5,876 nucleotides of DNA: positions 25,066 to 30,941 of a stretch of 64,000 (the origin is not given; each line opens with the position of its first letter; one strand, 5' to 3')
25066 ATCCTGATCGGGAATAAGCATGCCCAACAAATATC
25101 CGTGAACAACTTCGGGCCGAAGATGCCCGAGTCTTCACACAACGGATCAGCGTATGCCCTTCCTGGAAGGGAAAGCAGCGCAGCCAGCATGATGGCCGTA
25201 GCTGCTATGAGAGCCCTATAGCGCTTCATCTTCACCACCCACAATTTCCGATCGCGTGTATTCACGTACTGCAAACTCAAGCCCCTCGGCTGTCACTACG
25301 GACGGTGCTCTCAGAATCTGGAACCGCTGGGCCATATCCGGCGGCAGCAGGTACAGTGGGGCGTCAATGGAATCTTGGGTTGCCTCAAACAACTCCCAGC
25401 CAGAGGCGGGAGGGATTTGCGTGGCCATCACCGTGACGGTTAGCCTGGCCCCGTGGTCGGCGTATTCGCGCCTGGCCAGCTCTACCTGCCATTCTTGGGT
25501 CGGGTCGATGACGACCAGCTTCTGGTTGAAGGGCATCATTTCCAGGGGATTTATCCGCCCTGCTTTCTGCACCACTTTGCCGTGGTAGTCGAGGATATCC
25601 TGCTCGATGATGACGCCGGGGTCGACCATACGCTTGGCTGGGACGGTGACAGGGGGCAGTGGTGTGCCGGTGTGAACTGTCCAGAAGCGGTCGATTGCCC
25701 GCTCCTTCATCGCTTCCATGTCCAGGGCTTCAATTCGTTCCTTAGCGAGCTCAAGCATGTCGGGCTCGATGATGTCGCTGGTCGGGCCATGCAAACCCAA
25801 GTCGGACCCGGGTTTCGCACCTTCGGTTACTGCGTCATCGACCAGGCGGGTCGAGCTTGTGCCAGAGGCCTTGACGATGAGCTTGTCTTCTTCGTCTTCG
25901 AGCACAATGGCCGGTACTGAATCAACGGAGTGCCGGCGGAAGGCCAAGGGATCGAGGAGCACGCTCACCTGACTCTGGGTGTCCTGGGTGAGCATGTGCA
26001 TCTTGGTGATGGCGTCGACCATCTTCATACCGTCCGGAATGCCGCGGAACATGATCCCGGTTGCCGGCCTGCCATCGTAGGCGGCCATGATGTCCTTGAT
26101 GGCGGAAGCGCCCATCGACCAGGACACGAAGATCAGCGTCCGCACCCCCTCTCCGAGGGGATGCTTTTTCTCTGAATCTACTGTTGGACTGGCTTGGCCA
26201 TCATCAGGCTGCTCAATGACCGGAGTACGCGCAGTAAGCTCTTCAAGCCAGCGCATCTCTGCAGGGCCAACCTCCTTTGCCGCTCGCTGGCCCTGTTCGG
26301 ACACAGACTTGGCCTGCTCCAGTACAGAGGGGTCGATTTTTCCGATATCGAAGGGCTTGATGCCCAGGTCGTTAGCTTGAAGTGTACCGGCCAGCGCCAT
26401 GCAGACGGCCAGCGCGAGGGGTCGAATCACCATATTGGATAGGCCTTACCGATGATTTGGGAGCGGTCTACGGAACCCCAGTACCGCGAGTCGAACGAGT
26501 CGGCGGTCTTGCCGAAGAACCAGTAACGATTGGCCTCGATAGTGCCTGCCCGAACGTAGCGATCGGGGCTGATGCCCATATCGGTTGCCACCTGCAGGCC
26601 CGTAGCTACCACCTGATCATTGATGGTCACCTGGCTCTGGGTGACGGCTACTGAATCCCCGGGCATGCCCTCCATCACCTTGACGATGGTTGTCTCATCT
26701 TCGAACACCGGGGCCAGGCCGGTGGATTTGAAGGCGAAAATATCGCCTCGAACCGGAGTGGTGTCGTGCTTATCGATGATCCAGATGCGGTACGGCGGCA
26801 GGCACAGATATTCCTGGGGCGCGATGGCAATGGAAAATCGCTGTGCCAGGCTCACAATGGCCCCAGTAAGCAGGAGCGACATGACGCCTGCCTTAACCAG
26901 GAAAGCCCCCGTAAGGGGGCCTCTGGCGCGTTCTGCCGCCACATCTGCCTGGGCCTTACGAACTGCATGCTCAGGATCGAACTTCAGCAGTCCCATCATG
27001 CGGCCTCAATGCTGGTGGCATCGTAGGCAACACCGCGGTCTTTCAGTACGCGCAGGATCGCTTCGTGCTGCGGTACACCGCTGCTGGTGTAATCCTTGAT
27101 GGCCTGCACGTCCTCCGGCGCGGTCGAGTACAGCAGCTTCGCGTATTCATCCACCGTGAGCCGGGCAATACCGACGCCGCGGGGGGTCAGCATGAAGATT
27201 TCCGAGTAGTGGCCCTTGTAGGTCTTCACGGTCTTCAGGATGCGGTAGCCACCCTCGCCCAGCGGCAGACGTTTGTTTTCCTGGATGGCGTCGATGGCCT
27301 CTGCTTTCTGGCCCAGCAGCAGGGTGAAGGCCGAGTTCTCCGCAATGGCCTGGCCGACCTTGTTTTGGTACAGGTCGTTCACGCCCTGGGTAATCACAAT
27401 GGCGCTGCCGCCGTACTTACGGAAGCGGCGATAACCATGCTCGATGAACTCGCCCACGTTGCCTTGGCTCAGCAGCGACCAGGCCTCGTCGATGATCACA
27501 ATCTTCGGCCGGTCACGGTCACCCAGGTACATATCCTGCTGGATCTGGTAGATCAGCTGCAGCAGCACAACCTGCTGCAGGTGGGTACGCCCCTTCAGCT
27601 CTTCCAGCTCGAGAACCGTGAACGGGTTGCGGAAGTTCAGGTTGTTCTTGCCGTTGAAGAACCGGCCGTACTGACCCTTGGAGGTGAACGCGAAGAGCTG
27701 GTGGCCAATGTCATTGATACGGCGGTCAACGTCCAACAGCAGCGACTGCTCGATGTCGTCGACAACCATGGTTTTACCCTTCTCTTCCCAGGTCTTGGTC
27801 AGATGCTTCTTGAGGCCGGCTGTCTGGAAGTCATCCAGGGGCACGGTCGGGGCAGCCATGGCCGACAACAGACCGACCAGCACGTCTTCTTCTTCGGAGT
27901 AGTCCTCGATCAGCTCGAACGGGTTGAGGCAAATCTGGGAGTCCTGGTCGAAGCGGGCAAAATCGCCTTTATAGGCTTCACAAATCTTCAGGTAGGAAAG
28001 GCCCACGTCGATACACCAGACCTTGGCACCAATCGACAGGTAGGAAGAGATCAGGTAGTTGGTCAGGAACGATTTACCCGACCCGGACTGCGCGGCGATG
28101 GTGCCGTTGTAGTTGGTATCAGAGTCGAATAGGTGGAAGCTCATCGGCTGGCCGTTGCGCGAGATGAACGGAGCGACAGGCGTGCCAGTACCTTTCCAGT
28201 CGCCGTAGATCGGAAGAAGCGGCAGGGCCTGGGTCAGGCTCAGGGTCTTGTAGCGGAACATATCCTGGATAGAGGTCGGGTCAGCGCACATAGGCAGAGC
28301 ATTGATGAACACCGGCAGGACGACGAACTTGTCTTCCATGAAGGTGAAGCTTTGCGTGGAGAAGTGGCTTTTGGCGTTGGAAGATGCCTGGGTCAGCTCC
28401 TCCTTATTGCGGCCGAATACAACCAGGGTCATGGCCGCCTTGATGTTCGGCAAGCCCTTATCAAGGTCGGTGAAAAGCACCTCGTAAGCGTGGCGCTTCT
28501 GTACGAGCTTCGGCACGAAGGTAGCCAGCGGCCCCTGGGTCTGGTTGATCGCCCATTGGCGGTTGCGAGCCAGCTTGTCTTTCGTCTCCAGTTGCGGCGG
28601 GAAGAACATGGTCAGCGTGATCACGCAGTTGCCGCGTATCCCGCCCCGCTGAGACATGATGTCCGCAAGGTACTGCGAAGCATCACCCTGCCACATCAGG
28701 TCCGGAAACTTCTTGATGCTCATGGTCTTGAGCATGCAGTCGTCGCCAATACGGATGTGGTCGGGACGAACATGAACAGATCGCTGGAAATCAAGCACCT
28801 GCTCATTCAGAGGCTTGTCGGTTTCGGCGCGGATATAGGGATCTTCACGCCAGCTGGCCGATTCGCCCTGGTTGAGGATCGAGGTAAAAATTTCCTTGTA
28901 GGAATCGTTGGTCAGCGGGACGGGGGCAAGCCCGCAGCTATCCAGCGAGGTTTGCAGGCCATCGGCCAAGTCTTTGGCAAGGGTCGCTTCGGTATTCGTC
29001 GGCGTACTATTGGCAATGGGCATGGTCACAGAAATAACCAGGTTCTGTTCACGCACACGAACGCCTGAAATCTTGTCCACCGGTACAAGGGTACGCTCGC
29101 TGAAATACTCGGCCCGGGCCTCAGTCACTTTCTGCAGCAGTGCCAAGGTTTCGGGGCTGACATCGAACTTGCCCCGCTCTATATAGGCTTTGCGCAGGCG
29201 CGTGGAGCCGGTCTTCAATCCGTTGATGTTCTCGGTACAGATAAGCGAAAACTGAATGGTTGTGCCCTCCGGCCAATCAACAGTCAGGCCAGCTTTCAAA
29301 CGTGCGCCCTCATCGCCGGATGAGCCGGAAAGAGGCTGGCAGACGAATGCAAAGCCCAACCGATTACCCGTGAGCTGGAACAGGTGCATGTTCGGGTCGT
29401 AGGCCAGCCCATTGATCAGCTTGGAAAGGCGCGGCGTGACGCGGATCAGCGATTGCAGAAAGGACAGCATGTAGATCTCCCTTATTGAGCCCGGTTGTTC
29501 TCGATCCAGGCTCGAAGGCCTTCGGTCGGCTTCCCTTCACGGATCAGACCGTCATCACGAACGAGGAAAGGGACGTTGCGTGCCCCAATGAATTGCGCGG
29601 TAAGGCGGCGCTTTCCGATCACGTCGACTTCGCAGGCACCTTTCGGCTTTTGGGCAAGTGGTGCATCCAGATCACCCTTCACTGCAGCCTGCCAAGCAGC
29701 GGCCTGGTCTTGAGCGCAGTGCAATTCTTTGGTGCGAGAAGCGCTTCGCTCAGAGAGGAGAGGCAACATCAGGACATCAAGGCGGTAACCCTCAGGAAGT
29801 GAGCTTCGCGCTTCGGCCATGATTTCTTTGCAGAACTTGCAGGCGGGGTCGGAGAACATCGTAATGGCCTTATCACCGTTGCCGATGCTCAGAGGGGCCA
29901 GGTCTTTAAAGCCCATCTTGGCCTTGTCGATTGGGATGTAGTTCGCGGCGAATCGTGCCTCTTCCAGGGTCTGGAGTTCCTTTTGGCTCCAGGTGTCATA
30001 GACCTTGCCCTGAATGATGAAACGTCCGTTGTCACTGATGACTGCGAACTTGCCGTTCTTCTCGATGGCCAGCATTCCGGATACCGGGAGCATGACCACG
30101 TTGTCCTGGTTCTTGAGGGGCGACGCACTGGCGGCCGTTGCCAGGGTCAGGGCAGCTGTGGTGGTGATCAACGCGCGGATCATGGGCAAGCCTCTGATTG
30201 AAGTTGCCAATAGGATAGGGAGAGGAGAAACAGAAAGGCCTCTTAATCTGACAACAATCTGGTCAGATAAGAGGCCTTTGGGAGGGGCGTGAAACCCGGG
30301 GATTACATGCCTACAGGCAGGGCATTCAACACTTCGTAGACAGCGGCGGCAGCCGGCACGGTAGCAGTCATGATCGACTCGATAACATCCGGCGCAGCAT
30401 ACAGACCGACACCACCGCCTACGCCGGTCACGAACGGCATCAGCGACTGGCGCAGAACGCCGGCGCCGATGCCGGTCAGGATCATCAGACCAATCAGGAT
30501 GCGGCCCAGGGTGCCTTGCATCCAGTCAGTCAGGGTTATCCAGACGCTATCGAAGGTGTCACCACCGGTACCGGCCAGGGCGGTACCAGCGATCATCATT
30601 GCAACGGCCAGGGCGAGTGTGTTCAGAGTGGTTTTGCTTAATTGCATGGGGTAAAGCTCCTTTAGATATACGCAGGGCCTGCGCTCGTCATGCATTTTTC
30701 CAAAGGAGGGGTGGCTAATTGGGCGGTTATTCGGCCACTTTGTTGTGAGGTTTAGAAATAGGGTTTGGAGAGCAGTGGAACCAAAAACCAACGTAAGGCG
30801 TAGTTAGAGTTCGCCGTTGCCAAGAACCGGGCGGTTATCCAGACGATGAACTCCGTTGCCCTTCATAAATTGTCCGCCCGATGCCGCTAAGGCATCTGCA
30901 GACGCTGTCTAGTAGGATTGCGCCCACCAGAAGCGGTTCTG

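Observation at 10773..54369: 19-bp palindromic box with fixed promoter geometry defines the transfer regulon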

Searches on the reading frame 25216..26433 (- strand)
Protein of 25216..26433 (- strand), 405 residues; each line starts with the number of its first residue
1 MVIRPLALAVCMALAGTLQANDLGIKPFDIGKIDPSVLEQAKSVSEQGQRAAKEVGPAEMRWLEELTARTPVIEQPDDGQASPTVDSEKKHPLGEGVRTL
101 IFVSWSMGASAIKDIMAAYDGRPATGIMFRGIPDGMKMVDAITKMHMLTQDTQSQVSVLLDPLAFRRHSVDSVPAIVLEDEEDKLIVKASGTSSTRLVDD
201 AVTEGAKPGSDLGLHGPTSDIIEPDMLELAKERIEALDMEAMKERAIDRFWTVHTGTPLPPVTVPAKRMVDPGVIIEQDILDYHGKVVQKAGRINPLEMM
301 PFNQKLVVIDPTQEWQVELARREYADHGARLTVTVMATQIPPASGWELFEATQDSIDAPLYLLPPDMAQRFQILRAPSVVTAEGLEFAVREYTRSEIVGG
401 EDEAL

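Call 15: search_protein_families(library=pfam, proteins=[window:25216-26433:-], max_evalue=0.01)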
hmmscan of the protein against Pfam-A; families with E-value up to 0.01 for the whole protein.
window:25216-26433:- (405 aa): 1 family
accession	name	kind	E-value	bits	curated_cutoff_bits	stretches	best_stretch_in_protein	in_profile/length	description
PF09673.15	TrbC_Ftype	-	6.2e-20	71.7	24.2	1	101-193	1-91/111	Type-F conjugative transfer system pilin assembly protein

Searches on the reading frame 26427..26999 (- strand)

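Call 15: search_protein_families(library=pfam, proteins=[window:26427-26999:-], max_evalue=0.01)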
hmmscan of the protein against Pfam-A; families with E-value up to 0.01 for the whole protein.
window:26427-26999:- (190 aa): 1 family
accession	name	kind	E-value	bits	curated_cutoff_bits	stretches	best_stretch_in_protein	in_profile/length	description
PF10502.14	Peptidase_S26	-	4.8e-19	69.4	22.9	1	75-189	48-167/168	Signal peptidase, peptidase S26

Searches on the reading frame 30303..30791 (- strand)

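Call 15: search_protein_families(library=pfam, proteins=[window:30303-30791:-], max_evalue=0.01)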
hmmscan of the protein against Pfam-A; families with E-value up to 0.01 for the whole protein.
window:30303-30791:- (162 aa): 1 family
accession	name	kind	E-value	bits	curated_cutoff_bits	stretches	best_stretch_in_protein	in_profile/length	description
PF04956.18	TrbC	-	9e-08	32.7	27.9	1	50-138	7-96/98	TrbC/VIRB2 pilin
